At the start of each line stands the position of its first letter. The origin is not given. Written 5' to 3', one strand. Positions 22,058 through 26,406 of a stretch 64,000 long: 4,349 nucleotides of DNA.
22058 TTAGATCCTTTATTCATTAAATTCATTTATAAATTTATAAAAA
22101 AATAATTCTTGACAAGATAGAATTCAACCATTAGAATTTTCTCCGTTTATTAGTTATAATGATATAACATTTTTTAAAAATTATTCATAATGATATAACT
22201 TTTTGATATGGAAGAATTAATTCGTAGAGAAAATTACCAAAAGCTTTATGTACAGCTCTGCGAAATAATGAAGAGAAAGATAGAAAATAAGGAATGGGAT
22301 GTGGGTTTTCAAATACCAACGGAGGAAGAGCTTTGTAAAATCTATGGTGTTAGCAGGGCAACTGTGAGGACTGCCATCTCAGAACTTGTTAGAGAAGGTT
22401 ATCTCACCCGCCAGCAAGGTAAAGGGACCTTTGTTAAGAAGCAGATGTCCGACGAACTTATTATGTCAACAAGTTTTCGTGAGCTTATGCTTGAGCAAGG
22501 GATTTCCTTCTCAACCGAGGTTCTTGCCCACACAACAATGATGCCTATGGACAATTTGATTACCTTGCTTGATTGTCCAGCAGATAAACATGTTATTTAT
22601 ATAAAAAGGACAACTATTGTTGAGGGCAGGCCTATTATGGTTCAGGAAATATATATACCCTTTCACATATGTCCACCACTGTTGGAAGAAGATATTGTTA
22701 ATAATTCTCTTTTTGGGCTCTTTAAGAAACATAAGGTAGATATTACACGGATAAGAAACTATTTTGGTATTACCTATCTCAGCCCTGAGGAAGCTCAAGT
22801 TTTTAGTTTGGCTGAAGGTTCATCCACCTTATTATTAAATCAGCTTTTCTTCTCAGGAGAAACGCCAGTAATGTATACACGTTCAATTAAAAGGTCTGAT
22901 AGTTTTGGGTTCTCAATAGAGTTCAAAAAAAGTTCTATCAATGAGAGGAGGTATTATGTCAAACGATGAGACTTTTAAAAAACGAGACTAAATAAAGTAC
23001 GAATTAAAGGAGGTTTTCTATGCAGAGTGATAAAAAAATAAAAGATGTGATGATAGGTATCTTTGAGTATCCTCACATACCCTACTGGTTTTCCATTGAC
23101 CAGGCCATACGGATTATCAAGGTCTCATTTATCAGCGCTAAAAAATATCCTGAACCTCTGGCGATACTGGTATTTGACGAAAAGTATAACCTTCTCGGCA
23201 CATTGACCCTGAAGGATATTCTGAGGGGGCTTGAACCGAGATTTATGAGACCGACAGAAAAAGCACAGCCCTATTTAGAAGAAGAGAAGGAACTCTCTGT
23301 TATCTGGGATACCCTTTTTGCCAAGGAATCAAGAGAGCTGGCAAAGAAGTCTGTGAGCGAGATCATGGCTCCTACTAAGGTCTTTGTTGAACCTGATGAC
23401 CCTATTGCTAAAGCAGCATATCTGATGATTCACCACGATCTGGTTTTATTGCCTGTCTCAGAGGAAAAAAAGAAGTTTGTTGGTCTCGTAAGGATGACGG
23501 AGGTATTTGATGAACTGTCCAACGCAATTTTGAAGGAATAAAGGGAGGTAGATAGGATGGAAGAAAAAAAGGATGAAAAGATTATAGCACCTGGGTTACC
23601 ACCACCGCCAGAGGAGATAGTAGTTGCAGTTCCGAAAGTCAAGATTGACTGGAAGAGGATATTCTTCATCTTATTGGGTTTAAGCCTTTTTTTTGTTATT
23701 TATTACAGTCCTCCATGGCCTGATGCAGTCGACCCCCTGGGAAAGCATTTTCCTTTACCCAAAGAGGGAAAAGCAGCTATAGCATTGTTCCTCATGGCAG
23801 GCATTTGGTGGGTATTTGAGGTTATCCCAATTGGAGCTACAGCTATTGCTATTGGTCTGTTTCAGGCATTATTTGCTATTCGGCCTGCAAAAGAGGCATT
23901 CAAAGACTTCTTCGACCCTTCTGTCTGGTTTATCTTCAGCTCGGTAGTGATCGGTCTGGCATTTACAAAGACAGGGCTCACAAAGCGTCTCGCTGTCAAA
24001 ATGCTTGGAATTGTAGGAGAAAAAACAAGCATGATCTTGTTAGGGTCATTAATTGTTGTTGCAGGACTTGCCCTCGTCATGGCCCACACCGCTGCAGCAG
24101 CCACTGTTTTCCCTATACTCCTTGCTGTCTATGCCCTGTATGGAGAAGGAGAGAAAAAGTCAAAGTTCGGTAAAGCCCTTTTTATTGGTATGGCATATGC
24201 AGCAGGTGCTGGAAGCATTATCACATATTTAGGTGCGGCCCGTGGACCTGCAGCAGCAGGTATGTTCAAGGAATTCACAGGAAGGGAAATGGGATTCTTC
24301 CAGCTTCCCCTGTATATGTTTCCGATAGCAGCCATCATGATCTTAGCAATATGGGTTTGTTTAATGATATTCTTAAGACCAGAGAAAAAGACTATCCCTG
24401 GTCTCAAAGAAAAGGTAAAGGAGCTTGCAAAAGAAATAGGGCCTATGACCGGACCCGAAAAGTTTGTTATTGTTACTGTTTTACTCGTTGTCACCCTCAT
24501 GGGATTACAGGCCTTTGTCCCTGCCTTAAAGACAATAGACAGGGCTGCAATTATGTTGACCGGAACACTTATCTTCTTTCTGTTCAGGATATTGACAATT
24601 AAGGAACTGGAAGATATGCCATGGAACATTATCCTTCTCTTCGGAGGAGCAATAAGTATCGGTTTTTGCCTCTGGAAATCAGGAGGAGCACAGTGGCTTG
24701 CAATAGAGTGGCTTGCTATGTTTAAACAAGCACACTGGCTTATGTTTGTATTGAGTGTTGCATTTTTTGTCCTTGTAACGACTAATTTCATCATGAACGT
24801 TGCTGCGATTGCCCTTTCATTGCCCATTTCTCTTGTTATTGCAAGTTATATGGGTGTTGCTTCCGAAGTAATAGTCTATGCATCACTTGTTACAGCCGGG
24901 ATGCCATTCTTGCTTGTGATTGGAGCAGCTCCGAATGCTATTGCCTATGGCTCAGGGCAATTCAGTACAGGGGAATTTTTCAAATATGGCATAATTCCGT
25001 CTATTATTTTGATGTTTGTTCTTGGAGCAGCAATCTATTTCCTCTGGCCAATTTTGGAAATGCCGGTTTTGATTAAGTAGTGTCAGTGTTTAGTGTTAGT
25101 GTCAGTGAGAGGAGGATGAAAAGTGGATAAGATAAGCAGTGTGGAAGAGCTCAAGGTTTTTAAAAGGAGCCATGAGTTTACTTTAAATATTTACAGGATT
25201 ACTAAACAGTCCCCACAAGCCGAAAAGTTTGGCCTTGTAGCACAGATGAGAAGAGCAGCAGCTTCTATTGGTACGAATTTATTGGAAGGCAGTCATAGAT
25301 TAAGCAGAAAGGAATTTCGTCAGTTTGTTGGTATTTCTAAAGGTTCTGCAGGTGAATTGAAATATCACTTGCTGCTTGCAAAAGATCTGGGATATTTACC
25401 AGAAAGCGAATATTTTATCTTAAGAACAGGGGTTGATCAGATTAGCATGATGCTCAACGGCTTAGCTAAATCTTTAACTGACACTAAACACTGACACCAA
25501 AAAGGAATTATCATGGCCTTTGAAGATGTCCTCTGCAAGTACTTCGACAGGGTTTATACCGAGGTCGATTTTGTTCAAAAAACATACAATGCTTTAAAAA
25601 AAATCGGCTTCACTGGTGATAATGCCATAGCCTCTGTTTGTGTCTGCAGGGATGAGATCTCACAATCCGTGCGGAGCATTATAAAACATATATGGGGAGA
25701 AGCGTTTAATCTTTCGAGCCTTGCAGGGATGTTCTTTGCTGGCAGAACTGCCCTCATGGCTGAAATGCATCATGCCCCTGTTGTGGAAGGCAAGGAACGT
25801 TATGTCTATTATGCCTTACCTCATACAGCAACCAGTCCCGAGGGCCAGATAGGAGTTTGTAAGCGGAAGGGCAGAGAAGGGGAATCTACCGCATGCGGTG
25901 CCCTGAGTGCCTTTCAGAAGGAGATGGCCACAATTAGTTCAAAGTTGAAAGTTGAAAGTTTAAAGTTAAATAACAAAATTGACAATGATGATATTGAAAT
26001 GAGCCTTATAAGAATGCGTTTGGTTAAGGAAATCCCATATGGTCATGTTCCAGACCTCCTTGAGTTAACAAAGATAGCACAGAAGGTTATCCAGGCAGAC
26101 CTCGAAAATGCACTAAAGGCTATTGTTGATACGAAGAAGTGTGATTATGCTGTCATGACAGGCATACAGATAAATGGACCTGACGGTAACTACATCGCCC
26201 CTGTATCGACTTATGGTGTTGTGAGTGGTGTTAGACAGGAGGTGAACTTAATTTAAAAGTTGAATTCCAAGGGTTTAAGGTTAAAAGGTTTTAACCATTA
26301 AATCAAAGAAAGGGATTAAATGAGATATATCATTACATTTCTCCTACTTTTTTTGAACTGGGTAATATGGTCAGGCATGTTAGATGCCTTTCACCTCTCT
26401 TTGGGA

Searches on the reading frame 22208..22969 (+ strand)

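Call 58: search_protein_families(library=pfam, proteins=[window:22208-22969:+], max_evalue=0.00001)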
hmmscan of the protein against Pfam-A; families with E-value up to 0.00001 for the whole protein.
window:22208-22969:+ (253 aa): 2 families
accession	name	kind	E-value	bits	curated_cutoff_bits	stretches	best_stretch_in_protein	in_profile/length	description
PF07702.18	UTRA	-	2.7e-25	89.3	23.8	1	96-233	1-140/141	UTRA domain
PF00392.27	GntR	-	1.5e-18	66.6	27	1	13-76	1-64/64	Bacterial regulatory proteins, gntR family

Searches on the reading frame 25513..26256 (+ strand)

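Call 59: search_protein_families(library=pfam, proteins=[window:25513-26256:+], max_evalue=0.00001)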
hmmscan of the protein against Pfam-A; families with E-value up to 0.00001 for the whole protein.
window:25513-26256:+ (247 aa): 1 family
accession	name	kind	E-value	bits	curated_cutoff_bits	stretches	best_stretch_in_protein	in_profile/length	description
PF18599.6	LCIB_C_CA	-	7.1e-54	182.9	25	1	17-234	4-220/223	Limiting CO2-inducible proteins B/C beta carbonyic anhydrases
